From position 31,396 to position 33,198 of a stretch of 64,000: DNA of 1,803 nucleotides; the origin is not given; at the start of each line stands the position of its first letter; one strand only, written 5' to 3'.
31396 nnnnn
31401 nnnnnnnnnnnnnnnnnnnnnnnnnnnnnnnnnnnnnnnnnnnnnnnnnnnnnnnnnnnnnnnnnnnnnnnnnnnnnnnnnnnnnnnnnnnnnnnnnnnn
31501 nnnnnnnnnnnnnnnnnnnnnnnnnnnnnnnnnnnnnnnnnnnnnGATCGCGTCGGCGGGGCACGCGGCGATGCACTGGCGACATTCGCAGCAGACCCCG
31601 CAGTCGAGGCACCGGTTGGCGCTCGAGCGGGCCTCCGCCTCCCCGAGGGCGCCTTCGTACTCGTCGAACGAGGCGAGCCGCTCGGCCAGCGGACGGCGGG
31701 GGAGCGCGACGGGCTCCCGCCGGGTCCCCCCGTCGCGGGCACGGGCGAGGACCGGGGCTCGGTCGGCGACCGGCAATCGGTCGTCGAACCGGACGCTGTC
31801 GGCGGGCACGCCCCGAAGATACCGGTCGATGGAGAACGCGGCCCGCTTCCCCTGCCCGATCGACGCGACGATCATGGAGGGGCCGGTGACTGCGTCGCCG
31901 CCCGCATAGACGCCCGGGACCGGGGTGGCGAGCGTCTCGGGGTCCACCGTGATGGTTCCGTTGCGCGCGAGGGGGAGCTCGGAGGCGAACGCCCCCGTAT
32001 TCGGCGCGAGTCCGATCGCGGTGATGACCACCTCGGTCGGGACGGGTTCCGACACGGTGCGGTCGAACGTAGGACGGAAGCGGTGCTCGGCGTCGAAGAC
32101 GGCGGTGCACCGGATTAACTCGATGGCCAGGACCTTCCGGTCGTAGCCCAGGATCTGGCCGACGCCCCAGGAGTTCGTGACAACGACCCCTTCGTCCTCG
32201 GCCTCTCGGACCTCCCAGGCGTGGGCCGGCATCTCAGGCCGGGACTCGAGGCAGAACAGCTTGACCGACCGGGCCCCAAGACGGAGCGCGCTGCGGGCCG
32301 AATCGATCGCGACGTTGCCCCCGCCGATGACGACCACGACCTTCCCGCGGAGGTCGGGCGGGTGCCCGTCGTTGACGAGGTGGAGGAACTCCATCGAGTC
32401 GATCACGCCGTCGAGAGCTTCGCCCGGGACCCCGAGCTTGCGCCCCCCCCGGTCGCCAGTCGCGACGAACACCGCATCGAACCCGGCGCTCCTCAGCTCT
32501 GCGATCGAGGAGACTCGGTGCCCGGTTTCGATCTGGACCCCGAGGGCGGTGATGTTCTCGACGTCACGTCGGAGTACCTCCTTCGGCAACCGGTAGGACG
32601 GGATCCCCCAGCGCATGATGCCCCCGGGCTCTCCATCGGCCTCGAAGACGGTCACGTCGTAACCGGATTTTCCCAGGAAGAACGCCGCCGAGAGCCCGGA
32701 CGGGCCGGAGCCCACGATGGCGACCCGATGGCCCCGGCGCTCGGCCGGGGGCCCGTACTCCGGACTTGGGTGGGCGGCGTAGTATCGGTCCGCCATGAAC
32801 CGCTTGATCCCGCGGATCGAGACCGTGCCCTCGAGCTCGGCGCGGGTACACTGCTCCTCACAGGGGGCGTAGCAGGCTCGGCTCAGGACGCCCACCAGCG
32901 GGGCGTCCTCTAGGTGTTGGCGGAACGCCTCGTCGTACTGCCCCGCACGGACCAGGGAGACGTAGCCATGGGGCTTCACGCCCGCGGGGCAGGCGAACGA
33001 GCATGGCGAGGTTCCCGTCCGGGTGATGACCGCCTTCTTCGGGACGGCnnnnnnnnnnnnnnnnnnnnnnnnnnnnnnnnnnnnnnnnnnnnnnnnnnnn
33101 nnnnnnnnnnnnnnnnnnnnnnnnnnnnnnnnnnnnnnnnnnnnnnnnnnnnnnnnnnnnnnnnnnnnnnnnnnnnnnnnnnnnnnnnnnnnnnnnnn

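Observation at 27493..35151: Atypical nine-gene Hdr-like / sulfur-relay operon: HdrB-HdrC-wH-HdrA-(HdrA with inserted GltD/NfnB module)-MvhD-TusA-ArsR-DsrE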

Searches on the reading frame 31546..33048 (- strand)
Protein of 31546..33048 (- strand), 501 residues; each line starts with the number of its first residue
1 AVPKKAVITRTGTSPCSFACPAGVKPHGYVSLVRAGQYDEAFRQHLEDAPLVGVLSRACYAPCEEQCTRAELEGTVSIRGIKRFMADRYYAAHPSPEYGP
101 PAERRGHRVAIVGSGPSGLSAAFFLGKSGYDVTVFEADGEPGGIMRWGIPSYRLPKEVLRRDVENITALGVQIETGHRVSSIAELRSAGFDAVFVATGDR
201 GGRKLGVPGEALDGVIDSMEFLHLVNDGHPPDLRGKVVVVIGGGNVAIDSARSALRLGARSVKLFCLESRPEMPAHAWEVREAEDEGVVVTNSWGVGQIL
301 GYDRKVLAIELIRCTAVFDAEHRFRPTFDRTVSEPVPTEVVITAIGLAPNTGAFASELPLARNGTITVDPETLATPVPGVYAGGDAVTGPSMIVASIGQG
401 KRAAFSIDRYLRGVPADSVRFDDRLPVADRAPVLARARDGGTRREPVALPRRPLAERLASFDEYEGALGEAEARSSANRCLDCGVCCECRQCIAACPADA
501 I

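Call 57: search_solved_structures(query=window:31546-33048:-, show_alignments=5, max_evalue=1e-40)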
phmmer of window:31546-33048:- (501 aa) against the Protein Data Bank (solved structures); distinct sequences matched with E-value up to 1e-40: 9.
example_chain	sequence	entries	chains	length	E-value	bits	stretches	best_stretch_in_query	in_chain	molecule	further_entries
9bov_A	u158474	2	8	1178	3.2e-88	299.8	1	14-492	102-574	Molybdopterin oxidoreductase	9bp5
9n5u_A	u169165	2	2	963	1.4e-83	284.6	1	14-414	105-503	NfnA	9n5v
8oh5_C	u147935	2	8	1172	5.1e-72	246.4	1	14-491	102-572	Formate dehydrogenase-O, major subunit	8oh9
4ylf_B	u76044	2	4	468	3.6e-64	220.5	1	11-413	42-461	Dihydropyrimidine dehydrogenase subunit A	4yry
5vj7_A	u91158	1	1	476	2e-62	214.8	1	14-412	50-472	Oxidoreductase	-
5jca_L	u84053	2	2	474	1.6e-60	208.5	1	14-411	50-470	NADH-dependent Ferredoxin:NADP Oxidoreductase (NfnI) subunit alpha | NADH-dependent Ferredoxin:NADP Oxidoreductase subunit alpha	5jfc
6s6s_G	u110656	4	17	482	6.8e-45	156.9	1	16-413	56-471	Glutamate synthase [NADPH] small chain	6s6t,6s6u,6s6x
2vdc_G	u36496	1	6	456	9.3e-44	153.2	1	10-413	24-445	GLUTAMATE SYNTHASE [NADPH] SMALL CHAIN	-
7mfm_I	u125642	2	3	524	2.2e-43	151.9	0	28-274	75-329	Glutamate synthase (NADPH) small chain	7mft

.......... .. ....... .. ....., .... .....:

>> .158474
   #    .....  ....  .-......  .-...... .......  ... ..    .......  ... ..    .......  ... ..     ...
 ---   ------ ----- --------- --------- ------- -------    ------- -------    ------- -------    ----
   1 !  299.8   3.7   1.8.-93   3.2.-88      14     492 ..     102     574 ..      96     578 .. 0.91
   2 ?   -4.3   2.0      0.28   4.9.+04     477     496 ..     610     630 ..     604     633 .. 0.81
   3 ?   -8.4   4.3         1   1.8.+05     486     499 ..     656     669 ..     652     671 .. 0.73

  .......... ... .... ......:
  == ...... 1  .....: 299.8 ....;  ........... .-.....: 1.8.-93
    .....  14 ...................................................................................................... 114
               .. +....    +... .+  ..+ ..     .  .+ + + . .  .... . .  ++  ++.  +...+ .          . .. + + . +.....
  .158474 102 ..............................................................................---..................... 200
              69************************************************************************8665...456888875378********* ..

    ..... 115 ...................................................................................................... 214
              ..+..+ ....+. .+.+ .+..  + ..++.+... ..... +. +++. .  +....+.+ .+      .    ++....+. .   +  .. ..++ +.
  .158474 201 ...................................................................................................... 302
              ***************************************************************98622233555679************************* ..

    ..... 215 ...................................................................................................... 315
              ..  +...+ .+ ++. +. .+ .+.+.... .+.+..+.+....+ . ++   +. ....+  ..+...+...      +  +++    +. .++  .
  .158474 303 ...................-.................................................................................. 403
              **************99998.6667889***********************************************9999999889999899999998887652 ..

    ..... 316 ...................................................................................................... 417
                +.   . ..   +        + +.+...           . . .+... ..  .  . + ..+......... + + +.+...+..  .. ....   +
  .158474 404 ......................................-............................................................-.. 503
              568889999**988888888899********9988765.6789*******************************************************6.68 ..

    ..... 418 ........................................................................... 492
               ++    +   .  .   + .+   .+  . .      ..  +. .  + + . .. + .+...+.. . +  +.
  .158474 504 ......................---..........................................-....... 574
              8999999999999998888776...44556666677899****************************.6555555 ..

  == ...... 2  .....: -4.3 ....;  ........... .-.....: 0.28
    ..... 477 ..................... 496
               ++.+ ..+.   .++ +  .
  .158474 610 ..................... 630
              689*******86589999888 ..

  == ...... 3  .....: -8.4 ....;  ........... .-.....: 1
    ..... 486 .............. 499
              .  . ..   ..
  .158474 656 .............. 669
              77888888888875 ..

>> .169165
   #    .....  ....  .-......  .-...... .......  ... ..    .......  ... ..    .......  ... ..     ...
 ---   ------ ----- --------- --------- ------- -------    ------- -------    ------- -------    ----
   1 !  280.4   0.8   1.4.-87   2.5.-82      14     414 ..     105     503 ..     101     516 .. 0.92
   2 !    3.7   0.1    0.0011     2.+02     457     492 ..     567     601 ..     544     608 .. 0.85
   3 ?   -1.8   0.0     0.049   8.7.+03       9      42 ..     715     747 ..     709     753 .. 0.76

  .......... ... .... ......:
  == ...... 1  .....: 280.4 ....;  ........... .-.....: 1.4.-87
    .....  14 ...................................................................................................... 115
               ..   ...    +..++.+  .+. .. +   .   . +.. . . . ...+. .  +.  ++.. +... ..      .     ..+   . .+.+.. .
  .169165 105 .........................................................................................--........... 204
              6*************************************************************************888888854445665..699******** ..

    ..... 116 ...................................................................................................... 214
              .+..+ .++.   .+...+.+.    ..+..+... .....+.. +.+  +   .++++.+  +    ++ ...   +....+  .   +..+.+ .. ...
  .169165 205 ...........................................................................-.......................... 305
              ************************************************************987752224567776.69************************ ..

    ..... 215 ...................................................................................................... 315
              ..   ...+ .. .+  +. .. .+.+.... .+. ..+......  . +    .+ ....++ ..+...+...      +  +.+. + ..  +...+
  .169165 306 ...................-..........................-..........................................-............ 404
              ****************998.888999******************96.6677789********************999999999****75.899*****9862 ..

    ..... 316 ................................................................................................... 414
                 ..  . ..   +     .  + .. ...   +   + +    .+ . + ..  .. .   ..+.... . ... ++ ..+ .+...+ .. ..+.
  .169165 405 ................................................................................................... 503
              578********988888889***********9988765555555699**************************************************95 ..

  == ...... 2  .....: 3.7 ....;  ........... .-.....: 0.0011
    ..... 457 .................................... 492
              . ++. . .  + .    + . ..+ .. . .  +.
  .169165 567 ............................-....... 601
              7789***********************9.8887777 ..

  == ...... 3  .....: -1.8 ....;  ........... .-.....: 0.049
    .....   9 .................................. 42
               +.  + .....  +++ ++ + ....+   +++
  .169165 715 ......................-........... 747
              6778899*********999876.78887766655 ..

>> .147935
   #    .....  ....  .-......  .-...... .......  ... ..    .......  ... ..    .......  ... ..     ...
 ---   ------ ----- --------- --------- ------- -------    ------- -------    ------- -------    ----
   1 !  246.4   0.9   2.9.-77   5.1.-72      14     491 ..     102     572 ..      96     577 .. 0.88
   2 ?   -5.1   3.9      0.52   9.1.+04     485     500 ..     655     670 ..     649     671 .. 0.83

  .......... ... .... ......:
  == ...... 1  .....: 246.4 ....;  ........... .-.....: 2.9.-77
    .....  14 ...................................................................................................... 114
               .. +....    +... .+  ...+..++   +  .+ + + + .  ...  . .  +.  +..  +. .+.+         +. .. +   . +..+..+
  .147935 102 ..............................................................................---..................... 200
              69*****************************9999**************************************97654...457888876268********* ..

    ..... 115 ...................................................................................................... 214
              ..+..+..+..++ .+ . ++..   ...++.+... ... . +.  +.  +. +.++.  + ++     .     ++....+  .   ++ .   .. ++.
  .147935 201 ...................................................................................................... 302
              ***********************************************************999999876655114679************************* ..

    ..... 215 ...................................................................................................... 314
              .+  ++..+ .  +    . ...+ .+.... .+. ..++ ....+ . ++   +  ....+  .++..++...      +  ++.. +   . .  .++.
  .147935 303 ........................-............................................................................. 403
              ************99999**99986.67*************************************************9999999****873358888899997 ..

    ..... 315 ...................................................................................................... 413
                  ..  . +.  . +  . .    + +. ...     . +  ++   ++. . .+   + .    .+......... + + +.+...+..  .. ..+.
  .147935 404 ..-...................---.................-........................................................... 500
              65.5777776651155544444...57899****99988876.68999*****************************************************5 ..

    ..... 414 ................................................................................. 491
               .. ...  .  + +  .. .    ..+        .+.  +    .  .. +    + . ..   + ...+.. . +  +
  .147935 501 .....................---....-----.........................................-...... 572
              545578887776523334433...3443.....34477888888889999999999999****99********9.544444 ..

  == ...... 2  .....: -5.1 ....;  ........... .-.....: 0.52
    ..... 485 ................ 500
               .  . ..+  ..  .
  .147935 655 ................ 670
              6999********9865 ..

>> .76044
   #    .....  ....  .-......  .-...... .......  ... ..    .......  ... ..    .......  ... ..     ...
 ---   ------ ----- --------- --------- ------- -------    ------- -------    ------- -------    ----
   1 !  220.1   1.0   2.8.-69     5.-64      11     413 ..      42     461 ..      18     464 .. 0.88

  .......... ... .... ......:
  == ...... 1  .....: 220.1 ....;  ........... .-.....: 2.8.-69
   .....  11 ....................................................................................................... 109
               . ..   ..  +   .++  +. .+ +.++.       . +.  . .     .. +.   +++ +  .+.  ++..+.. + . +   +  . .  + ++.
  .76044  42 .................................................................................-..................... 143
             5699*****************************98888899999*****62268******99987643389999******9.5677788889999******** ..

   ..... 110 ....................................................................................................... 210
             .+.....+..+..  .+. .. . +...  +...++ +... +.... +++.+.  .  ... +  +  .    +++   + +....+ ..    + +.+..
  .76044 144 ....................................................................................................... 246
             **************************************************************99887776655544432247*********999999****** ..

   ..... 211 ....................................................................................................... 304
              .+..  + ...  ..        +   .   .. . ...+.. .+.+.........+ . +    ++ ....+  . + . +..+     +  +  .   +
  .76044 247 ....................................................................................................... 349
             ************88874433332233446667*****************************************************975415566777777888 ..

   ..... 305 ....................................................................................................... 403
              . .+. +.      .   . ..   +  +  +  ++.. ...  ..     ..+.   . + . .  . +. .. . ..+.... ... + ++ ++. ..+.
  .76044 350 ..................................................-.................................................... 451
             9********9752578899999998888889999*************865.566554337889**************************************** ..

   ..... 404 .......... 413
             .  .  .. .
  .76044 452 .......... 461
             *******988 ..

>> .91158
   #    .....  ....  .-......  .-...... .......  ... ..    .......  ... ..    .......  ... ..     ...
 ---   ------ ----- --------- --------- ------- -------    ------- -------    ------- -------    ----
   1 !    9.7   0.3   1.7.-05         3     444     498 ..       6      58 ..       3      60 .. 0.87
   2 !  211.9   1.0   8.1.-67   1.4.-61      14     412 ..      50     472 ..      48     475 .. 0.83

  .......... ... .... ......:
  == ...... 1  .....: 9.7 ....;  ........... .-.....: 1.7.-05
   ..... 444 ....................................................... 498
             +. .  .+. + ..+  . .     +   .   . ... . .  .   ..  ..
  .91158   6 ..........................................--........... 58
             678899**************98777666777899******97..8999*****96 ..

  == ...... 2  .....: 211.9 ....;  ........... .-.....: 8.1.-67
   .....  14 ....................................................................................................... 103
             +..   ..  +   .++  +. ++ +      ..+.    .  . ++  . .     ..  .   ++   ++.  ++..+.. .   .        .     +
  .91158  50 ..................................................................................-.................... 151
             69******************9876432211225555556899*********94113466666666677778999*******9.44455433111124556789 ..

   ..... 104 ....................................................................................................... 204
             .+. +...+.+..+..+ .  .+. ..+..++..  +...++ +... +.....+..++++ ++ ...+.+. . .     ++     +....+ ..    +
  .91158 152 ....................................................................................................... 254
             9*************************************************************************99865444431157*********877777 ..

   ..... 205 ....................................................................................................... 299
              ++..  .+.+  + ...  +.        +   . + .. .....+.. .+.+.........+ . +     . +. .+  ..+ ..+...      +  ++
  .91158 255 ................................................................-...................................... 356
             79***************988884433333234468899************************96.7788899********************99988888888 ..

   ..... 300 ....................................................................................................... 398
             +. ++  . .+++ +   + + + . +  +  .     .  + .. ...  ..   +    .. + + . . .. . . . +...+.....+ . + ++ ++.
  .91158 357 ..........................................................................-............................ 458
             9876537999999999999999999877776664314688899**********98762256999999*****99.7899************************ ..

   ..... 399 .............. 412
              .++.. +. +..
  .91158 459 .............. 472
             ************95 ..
